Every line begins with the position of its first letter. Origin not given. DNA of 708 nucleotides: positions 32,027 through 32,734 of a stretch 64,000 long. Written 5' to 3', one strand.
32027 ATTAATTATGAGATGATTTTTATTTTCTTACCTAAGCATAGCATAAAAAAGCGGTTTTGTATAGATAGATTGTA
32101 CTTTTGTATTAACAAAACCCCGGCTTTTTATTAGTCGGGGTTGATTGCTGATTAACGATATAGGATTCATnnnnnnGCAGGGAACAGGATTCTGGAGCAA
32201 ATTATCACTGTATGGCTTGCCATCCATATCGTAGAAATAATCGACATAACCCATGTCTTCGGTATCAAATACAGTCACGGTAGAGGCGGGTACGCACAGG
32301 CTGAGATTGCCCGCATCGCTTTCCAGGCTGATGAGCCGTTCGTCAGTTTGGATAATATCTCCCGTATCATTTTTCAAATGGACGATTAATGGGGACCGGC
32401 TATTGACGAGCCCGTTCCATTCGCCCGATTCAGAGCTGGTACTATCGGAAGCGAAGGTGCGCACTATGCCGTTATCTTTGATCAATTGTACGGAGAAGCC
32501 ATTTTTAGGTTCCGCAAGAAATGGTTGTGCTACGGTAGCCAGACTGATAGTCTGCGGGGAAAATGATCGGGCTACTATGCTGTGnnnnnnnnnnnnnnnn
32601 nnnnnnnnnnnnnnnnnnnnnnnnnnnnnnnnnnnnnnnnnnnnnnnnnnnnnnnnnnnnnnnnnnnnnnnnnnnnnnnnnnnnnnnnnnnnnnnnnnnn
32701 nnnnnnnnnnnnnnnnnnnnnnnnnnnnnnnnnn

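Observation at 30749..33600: Tandem secreted paralogs with duplicated promoter/5'UTR block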

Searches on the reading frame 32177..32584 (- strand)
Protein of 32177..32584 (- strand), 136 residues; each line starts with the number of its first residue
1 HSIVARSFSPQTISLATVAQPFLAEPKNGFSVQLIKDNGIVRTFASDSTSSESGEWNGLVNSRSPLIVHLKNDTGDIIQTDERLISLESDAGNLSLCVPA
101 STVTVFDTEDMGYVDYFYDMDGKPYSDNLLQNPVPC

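Call 36: search_protein_representatives(alignment_id=A3)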
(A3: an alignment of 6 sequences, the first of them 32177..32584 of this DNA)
Query: 6 sequences, 141 profile positions. Proteins with E-value up to 0.001 (for the whole library): 100; up to 1e-10: 77; up to 1e-30: 17. The best 100 are listed.
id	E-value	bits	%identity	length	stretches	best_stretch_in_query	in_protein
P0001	6.0e-113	389.8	-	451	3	1-141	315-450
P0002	1.2e-71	256.0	-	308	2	2-141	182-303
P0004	2.6e-61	222.5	-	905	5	53-139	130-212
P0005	6.2e-58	211.5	-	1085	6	7-141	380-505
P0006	1.1e-49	184.7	-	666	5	30-140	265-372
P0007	3.2e-45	170.3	-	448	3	4-141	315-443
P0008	3.1e-42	160.6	-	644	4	57-141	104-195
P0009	1.2e-40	155.4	-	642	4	44-141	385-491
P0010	1.6e-40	155.1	-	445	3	52-141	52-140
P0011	9.0e-40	152.6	-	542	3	4-141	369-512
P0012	2.0e-39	151.5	-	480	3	4-139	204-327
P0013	2.7e-39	151.1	-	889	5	3-139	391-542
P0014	4.7e-38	147.1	-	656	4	56-141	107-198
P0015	8.4e-37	143.0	-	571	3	5-139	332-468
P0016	3.0e-36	141.2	-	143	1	27-141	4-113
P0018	6.0e-34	133.8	-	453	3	3-139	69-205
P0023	1.4e-25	106.7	-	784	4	46-139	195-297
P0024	8.1e-25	104.2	-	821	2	54-140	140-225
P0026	7.0e-24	101.2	-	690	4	41-141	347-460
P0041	5.4e-20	88.5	-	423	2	3-141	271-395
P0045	3.4e-19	85.9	-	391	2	5-141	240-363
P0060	2.3e-16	76.8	-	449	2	4-141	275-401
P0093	1.9e-07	47.9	-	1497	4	41-133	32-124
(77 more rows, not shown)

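Call 44: search_protein_families(library=ncbifam, proteins=[P0004, P0005, P0006, P0013, P0023, P0026, P0024], max_evalue=0.01)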
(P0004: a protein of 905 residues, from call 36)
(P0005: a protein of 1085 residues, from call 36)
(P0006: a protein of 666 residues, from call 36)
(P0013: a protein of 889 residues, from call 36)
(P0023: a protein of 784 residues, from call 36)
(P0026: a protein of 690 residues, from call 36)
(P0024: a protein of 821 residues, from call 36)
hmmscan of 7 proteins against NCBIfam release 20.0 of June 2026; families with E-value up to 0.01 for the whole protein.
P0004 (905 aa): 0 families

P0005 (1085 aa): 0 families

P0006 (666 aa): 0 families

P0013 (889 aa): 0 families

P0023 (784 aa): 0 families

P0026 (690 aa): 0 families

P0024 (821 aa): 0 families

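Call 45: search_protein_families(library=pfam, proteins=[P0004, P0005, P0006, P0013, P0023, P0026, P0024, P0015, P0018, P0093], max_evalue=0.01)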
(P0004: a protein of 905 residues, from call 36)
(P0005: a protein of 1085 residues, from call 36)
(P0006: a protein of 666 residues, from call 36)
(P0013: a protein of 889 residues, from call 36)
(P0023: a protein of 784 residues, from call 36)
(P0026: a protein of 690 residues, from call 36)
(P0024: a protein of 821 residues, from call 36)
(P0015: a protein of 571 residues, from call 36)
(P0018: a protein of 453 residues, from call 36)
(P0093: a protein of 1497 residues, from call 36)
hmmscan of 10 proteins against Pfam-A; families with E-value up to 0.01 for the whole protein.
P0004 (905 aa): 1 family
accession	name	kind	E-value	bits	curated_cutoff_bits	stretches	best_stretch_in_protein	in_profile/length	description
PF10633.15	NPCBM_assoc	-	0.00022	21.8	24.4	1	820-875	26-76/78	NPCBM-associated, NEW3 domain of alpha-galactosidase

P0005 (1085 aa): 0 families

P0006 (666 aa): 0 families

P0013 (889 aa): 0 families

P0023 (784 aa): 4 families
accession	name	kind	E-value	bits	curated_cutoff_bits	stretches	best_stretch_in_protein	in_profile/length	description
PF16656.11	Pur_ac_phosph_N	-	1e-19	71.3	30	2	586-673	9-93/93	Purple acid Phosphatase, N-terminal domain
PF00041.27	fn3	-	3.8e-09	37.1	25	1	577-659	2-72/84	Fibronectin type III domain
PF19081.6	Ig_7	-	0.0059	17.3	27.3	0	626-655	37-66/84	Ig-like domain CHU_C associated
PF16655.11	PhoD_N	-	0.0093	16.9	30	0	739-757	62-80/90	PhoD-like phosphatase, N-terminal domain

P0026 (690 aa): 3 families
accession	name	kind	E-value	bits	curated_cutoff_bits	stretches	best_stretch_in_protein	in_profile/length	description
PF16656.11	Pur_ac_phosph_N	-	3.6e-09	37.5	30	1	592-672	5-93/93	Purple acid Phosphatase, N-terminal domain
PF00041.27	fn3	-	0.0037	17.9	25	1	590-661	3-73/84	Fibronectin type III domain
PF03785.20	Peptidase_C25_C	-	0.0096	16.2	25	0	183-222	6-44/79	Peptidase family C25, C terminal ig-like domain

P0024 (821 aa): 0 families

P0015 (571 aa): 1 family
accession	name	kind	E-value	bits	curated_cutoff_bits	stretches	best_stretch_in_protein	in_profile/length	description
PF05345.18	He_PIG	-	1.1e-10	42.3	24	1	481-549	2-84/96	Putative Ig domain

P0018 (453 aa): 0 families

P0093 (1497 aa): 6 families
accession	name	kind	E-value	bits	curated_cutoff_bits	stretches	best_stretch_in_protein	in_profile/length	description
PF16410.10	DUF5018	-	1.8e-11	43.9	38.2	0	1207-1281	244-324/352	Domain of unknown function (DUF5018)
PF03382.20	DUF285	-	3e-08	33.9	25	0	193-230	71-108/120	Mycoplasma protein of unknown function, DUF285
PF19771.4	DUF6257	-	2.7e-06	27.5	26.2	0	78-110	5-37/61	Family of unknown function (DUF6257)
PF10851.13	DUF2652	-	3.9e-05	24.1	22.1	0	180-196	99-115/118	Protein of unknown function (DUF2652)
PF01184.24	Gpr1_Fun34_YaaH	-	0.00077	19.6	25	0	198-236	21-59/207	GPR1/FUN34/yaaH family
PF22589.2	SPMIP1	-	0.0025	18.5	32.1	0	207-226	82-101/122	Sperm microtubule inner protein 1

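Call 46: search_solved_structures(query=A4, max_evalue=1)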
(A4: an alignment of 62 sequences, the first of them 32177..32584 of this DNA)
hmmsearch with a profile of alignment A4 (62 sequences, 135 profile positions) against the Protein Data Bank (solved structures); distinct sequences matched with E-value up to 1: 0.

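Call 47: find_homologous_proteins(query=A4, max_evalue=0.00001)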
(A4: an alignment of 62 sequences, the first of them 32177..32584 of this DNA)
Query A4 (62 sequences): 835 candidates shared short words with the query, none scored E <= 0.00001.

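Call 48: find_encoding_contigs(protein=P0006, flank=8000, max_places=3)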
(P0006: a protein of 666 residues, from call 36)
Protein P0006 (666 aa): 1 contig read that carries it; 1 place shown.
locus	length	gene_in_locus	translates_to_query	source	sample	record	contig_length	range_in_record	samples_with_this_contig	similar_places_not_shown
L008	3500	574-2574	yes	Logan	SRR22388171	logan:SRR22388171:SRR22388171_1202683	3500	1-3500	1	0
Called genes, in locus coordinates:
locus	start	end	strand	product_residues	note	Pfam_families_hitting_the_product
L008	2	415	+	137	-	?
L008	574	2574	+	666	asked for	-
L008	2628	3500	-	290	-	?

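Call 49: predict_structure(alignment_id=A4)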
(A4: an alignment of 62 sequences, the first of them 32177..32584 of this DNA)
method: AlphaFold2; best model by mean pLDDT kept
length: 136 residues; sequences in the alignment: 62
mean_pLDDT: 93.2   pTM: 0.88
mean pLDDT of the five models: 93.2, 93.3, 93.2, 92.9, 92.7
residues with pLDDT >= 90: 111; 70-90: 24; 50-70: 1; < 50: 0
segments of 3 or more residues with pLDDT < 50: none
pLDDT, mean of each block of 10 residues (from residue 1): 88 96 88 96 95 87 95 93 97 98 85 96 97 97
secondary structure, 60 per line:
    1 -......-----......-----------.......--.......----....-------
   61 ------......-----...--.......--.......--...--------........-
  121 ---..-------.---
elements in order: H2-6 E13-18 E30-36 E39-45 E50-53 E67-72 E78-80 E83-89 E92-98 E101-103 E112-119

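Call 58: fold_search(model_id=the predicted structure, library=pdb)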
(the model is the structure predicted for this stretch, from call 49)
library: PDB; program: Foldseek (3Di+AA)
matches with E <= 10: 382; with E <= 0.001: 0
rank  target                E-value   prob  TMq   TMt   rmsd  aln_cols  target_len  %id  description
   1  1bhg_A                1.3e-01  0.11  0.18  0.06  17.8       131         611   17  HUMAN BETA-GLUCURONIDASE AT 2.6 A RESOLUTION (released 1997-09-17)
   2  7laf_A                2.5e-01  0.72  0.37  0.11   5.8       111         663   11  15-lipoxygenase-2 loop mutant bound to imidazole-based inhibitor (released 2022-01-19)
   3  5bsz                  4.0e-01  0.15  0.20  0.13  13.1        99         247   14  X-ray structure of the sugar N-methyltransferase KedS8 from Streptoalloteichus sp ATCC 53650 (released 2015-07-29)
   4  8a41_A                4.0e-01  0.03  0.15  0.06  22.2       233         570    8  Nudaurelia capensis omega virus procapsid at pH7.6 (insect cell expressed VLPs) (released 2022-12-28)
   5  5ag8_A                4.3e-01  0.12  0.23  0.22  17.6       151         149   12  CRYSTAL STRUCTURE OF A MUTANT (665I6H) OF THE C-TERMINAL DOMAIN OF RGPB (released 2016-04-06)
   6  3bnb                  4.7e-01  0.38  0.36  0.09   6.2       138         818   20  Lipoxygenase-1 (Soybean) I553L Mutant (released 2008-04-01)
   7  3pzw                  5.0e-01  0.35  0.36  0.09   6.3       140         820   18  Soybean lipoxygenase-1 - re-refinement (released 2011-01-19)
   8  3vf1_A                5.0e-01  0.25  0.31  0.08   9.7       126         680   13  Structure of a calcium-dependent 11R-lipoxygenase suggests a mechanism for Ca-regulation (released 2012-05-16)
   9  1wlw_A                5.0e-01  0.06  0.19  0.19  16.8       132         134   12  Congerin II Y16S single mutant (released 2005-06-07)
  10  4wfo                  5.5e-01  0.38  0.37  0.09   6.2       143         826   18  manganese-substituted soybean lipoxygenase-1 (released 2015-09-30)
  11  3bnc                  5.5e-01  0.35  0.36  0.09   6.4       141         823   19  Lipoxygenase-1 (Soybean) I553G Mutant (released 2008-04-01)
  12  2it1_A                5.8e-01  0.07  0.16  0.10  11.8       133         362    7  Structure of PH0203 protein from Pyrococcus horikoshii (released 2007-10-30)
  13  1wlc                  5.8e-01  0.04  0.17  0.17  16.4       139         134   12  Congerin II Y16S/T88I double mutant (released 2005-06-07)
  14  4qwt_A                6.5e-01  0.28  0.34  0.09   7.7       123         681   11  Anaerobic crystal structure of delta413-417:GS LOX in complex with arachidonate (released 2014-09-24)
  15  9o4s                  6.8e-01  0.38  0.38  0.09   6.1       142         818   18  RT XFEL structure of Soybean Lipoxygenase-1 in small unit-cell (released 2026-04-08)
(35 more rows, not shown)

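Call 64: find_encoding_contigs(protein=P0012, flank=8000, max_places=2)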
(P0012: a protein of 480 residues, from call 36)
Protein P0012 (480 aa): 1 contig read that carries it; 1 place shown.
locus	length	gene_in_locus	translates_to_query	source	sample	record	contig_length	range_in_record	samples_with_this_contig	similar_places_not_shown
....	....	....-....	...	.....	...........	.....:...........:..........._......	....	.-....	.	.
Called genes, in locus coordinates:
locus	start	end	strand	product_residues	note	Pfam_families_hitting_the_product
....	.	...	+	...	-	?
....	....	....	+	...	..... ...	-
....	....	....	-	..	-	-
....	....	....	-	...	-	-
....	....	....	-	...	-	-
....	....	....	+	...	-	-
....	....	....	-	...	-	?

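Call 65: find_encoding_contigs(protein=P0007, flank=8000, max_places=2)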
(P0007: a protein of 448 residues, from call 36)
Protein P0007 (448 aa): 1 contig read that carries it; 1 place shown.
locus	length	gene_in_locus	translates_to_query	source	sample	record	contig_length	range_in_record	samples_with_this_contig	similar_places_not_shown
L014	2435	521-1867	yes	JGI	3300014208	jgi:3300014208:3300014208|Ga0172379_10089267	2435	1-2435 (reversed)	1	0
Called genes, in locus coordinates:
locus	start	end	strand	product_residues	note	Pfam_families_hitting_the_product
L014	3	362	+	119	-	?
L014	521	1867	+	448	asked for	-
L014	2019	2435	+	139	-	?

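Call 66: find_encoding_contigs(protein=P0013, flank=8000, max_places=2)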
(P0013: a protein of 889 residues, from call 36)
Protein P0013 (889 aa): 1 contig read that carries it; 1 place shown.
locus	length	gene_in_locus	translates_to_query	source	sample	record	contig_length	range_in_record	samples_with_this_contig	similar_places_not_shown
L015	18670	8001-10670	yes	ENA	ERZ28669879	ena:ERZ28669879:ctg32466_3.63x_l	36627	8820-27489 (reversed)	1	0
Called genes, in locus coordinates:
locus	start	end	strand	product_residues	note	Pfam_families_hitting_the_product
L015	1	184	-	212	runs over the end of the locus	-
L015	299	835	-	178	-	PF08123:DOT1 (weak)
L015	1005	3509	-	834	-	PF26449:DUF8128, PF02534:T4SS-DNA_transf, PF01935:DUF87 (faint), PF10412:TrwB_AAD_bind (weak)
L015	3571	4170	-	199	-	-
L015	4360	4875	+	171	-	-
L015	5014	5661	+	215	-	PF01544:CorA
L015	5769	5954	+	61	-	-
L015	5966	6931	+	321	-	PF05621:TniB (faint), PF13191:AAA_16 (weak), PF23569:NBD_SMAX1, PF00004:AAA, PF17871:AAA_lid_9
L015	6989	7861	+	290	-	PF00892:EamA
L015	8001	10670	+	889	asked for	-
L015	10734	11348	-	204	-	-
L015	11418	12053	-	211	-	PF00702:Hydrolase, PF13419:HAD_2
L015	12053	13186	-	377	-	PF00226:DnaJ, PF01556:DnaJ_C, PF27659:CHP02642 (faint), PF00684:DnaJ_CXXCXGXG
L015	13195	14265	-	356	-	-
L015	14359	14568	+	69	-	-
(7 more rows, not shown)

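Call 82: fold_search(model_id=the predicted structure, library=viral)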
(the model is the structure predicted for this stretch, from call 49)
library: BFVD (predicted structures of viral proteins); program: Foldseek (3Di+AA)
matches with E <= 10: 429; with E <= 0.001: 0
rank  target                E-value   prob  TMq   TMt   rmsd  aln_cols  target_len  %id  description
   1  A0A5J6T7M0            1.4e-01  0.21  0.21  0.29  14.1       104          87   15  Uncharacterized protein [Proteus phage Myduc]
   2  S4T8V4                1.7e-01  0.23  0.21  0.33  12.3        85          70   13  Structural protein [Staphylococcus phage vB_SauM_Remus]
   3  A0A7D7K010            2.1e-01  0.11  0.19  0.05  17.5       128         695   15  (no name in the UniProt tables at hand)
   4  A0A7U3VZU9            2.2e-01  0.14  0.22  0.09  11.2       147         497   13  CP [Closteroviridae sp.]
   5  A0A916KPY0            2.3e-01  0.18  0.25  0.26  10.6       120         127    8  Uncharacterized protein [Choristoneura biennis entomopoxvirus]
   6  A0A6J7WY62            2.3e-01  0.15  0.22  0.12  11.6       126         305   13  Uncharacterized protein [uncultured Caudovirales phage]
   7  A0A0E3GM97            3.5e-01  0.41  0.33  0.31   6.9       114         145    8  (no name in the UniProt tables at hand)
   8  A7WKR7                3.7e-01  0.11  0.23  0.15  11.8       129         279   11  Uncharacterized protein [Betalipothrixvirus pezzuloense]
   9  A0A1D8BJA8            4.1e-01  0.11  0.22  0.11  15.3       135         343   12  SIFV.gp54-like protein [Sulfolobus islandicus filamentous virus 2]
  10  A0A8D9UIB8            4.4e-01  0.08  0.20  0.05  12.0       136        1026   12  (no name in the UniProt tables at hand)
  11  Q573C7                4.6e-01  0.06  0.15  0.08  12.8       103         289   14  Putative transmembrane protein ORF289 [Acidianus filamentous virus 2 (isolate Italy/Pozzuoli)]
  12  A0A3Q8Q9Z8            5.4e-01  0.06  0.16  0.18  13.3       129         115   10  Uncharacterized protein [Sulfolobales Beppu filamentous virus 3]
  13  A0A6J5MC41            5.4e-01  0.04  0.15  0.08  16.2       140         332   17  Uncharacterized protein [uncultured Caudovirales phage]
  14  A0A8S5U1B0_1          5.7e-01  0.11  0.22  0.05  11.9       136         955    9  Minor structural protein 4 [Siphoviridae sp. cttuu15]
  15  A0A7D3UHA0            6.0e-01  0.02  0.13  0.12  16.6       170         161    9  (no name in the UniProt tables at hand)
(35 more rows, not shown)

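Call 90: find_encoding_contigs(protein=P0041, flank=8000, max_places=1)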
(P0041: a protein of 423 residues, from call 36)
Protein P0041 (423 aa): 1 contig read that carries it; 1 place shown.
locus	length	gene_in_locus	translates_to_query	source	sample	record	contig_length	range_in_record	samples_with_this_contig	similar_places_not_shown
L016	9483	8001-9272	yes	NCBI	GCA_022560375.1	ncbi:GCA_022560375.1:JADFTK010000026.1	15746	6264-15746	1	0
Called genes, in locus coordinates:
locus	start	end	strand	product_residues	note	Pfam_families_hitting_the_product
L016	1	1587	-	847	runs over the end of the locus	PF26449:DUF8128, PF02534:T4SS-DNA_transf (weak), PF10412:TrwB_AAD_bind, PF12696:TraG-D_C (weak)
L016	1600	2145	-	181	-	-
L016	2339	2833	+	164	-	-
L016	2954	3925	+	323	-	PF13191:AAA_16 (weak), PF23569:NBD_SMAX1 (weak), PF05621:TniB (faint), PF00004:AAA, PF17871:AAA_lid_9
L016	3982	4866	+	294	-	PF00892:EamA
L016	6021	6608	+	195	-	PF09190:DALR_2 (weak)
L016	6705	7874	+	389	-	-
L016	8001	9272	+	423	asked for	-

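Call 91: find_encoding_contigs(protein=P0060, flank=8000, max_places=1)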
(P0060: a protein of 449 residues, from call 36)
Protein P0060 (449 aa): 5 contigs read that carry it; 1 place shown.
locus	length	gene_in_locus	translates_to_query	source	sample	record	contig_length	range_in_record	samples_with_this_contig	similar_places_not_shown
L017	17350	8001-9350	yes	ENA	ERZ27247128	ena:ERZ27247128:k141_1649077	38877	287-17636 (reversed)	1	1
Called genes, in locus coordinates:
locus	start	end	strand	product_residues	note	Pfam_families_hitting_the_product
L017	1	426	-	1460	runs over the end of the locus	PF00082:Peptidase_S8, PF13517:FG-GAP_3 (faint)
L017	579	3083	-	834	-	PF26449:DUF8128, PF01935:DUF87 (weak), PF10412:TrwB_AAD_bind (weak)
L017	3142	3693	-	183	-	-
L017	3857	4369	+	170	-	-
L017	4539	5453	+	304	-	PF01544:CorA, PF20990:DUF2207_C (weak)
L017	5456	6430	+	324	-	PF20703:nSTAND1 (faint), PF01637:ATPase_2 (faint), PF13191:AAA_16, PF23569:NBD_SMAX1 (weak), PF00004:AAA, PF13401:AAA_22 (weak), PF17871:AAA_lid_9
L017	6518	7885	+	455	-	PF01406:tRNA-synt_1e, PF09334:tRNA-synt_1g (weak), PF23493:CysS_C (faint)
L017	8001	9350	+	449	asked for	-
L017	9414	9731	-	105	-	-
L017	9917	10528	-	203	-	-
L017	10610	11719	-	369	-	PF00226:DnaJ, PF01556:DnaJ_C, PF00684:DnaJ_CXXCXGXG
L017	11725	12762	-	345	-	-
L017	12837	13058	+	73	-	-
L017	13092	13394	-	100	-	PF11950:DUF3467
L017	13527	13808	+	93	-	-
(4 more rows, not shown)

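Call 92: find_encoding_contigs(protein=P0045, flank=8000, max_places=1)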
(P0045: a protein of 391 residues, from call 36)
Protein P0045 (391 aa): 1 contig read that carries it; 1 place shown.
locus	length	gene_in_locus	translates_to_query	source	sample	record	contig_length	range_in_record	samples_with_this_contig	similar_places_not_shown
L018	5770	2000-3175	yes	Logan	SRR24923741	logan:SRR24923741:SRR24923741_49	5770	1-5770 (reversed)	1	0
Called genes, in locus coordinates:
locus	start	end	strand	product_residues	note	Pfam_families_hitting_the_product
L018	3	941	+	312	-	?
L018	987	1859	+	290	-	PF00892:EamA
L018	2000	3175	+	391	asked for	-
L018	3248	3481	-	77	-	-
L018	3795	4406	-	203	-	-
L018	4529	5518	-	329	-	PF01464:SLT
